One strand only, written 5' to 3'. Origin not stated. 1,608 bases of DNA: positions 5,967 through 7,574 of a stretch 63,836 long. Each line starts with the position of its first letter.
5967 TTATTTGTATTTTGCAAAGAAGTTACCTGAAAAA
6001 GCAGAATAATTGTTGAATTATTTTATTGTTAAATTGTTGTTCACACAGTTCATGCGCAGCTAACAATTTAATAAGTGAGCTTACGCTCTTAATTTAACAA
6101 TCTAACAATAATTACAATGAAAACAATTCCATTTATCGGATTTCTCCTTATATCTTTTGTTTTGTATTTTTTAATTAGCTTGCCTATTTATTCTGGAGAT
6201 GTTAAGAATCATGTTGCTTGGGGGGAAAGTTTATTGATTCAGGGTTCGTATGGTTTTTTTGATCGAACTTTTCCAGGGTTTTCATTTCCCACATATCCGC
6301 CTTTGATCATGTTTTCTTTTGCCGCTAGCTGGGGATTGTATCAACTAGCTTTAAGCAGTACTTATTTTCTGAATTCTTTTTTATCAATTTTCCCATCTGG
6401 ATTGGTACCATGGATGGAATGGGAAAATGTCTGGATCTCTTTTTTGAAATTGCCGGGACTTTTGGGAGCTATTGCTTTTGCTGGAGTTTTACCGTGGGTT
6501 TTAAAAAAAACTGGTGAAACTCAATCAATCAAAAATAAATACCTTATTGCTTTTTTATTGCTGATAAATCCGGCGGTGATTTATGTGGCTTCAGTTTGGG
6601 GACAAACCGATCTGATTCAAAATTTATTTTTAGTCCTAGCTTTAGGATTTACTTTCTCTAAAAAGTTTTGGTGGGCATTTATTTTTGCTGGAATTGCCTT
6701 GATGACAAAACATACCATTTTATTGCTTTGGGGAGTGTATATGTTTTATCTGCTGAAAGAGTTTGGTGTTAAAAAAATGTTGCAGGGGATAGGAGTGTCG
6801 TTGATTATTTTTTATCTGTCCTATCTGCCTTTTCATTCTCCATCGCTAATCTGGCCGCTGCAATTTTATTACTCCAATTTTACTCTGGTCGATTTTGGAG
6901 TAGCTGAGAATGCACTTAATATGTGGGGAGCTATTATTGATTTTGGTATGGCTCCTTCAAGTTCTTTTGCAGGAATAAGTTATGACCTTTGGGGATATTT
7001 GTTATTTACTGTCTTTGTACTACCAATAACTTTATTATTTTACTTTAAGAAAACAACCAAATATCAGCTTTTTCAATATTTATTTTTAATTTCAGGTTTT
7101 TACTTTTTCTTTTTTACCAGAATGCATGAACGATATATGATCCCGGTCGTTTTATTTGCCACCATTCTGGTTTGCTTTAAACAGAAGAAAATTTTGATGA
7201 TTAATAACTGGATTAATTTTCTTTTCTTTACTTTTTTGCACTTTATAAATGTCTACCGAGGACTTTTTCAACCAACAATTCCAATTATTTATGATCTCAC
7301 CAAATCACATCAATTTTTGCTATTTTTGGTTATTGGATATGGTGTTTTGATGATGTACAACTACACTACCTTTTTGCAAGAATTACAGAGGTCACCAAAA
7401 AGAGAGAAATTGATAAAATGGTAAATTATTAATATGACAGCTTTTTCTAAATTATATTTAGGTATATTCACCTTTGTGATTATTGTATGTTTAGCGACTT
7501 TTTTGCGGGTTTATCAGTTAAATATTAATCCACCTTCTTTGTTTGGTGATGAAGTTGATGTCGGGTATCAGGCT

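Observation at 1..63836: The whole 64-kb window is one glycan-assembly supercluster built around ~16 GT-C-type polytopic membrane proteins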

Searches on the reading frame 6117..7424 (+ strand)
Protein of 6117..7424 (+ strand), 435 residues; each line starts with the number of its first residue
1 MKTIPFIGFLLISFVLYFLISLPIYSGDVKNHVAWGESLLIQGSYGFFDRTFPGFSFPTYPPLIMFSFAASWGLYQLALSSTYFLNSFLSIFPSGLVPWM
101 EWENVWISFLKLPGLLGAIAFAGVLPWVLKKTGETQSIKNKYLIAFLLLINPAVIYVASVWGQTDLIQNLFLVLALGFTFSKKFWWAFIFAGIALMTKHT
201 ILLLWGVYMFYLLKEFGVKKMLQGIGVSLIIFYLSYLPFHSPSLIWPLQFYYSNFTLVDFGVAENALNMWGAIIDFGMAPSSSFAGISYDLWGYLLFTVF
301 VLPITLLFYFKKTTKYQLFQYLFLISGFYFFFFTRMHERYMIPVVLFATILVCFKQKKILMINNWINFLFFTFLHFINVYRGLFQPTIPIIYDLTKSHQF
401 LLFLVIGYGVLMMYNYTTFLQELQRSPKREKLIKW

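Call 5: search_protein_families(library=pfam, proteins=[window:6117-7424:+], max_evalue=0.01)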
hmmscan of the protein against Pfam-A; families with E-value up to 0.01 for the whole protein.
window:6117-7424:+ (435 aa): 0 families

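Call 28: search_protein_families(library=pfam, proteins=[window:6117-7424:+], max_evalue=10)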
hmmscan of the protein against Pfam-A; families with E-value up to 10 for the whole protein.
window:6117-7424:+ (435 aa): 0 families

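Call 29: search_protein_families(library=ncbifam, proteins=[window:6117-7424:+], max_evalue=1)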
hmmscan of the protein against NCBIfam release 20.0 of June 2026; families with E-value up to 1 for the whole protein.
window:6117-7424:+ (435 aa): 2 families
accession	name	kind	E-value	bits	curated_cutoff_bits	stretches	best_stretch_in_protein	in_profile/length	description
NF046093.1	AZOBR_p60025_fam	subfamily_domain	1.7e-05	24.2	150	1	134-223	136-222/232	AZOBR_p60025 family cell surface glycopolymer formation protein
NF038276.1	strep_PBP2A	exception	0.52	8.4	1100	1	182-232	31-81/716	penicillin-binding protein PBP2A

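Call 59: search_protein_representatives(protein=window:6117-7424:+)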
Query: 435 residues. Proteins with E-value up to 0.001 (for the whole library): 1277; up to 1e-10: 293; up to 1e-30: 44. The best 150 are listed.
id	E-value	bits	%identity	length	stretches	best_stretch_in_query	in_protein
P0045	5.9e-84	299.4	43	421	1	6-421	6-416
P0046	1.4e-82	294.8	40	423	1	7-420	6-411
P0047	1.5e-81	291.4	41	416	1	13-423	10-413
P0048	4.8e-81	289.8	39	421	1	5-420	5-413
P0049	3.3e-76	273.8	39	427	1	9-426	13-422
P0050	8.7e-76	272.5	41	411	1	10-421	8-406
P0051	6.0e-72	259.8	39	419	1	3-415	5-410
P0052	3.8e-70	253.9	38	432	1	8-423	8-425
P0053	2.1e-66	241.5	37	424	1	1-422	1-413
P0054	3.7e-61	224.2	45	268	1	8-255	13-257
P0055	1.9e-52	195.5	33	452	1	10-435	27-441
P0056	2.1e-51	192.1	42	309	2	225-409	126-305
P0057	2.2e-43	165.7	33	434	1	8-419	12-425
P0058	2.6e-43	165.4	30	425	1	7-425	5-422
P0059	5.8e-42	161.0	38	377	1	6-351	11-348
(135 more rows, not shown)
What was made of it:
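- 6117..7424 (+): GT-C of an ALG6/GT87-like family with no Pfam model hit (435 aa). 1277 homologues (call 59).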

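Call 61: search_solved_structures(query=A5, max_evalue=1)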
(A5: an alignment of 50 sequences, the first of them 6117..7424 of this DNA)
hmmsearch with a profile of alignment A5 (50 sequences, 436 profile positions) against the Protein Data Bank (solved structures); distinct sequences matched with E-value up to 1: 0.

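Call 62: search_protein_families(library=pfam, alignment_id=A5, max_evalue=0.001)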
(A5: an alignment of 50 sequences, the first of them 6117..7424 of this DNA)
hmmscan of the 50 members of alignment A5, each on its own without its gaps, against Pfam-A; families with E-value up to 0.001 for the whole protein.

A. member 1, window:6117-7424:+ (435 aa): 0 families

B. families by the number of members that match (of 50 scanned): 5 families
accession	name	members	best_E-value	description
PF09594.16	GT87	9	1.6e-06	Glycosyltransferase family 87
PF03155.21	Alg6_Alg8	5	1.5e-07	ALG6, ALG8 glycosyltransferase family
PF13231.12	PMT_2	3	6.4e-07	Dolichyl-phosphate-mannose-protein mannosyltransferase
PF06728.19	PIG-U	1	5.7e-08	GPI transamidase subunit PIG-U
PF15971.10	Mannosyl_trans4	1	0.00025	DolP-mannose mannosyltransferase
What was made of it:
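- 6117..7424 (+): Aligned members hit GT87, Alg6_Alg8 and PMT_2 only (call 62).
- On GT-C glycosyltransferase superfamily (the 16 polytopic proteins): One through family members (call 62).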
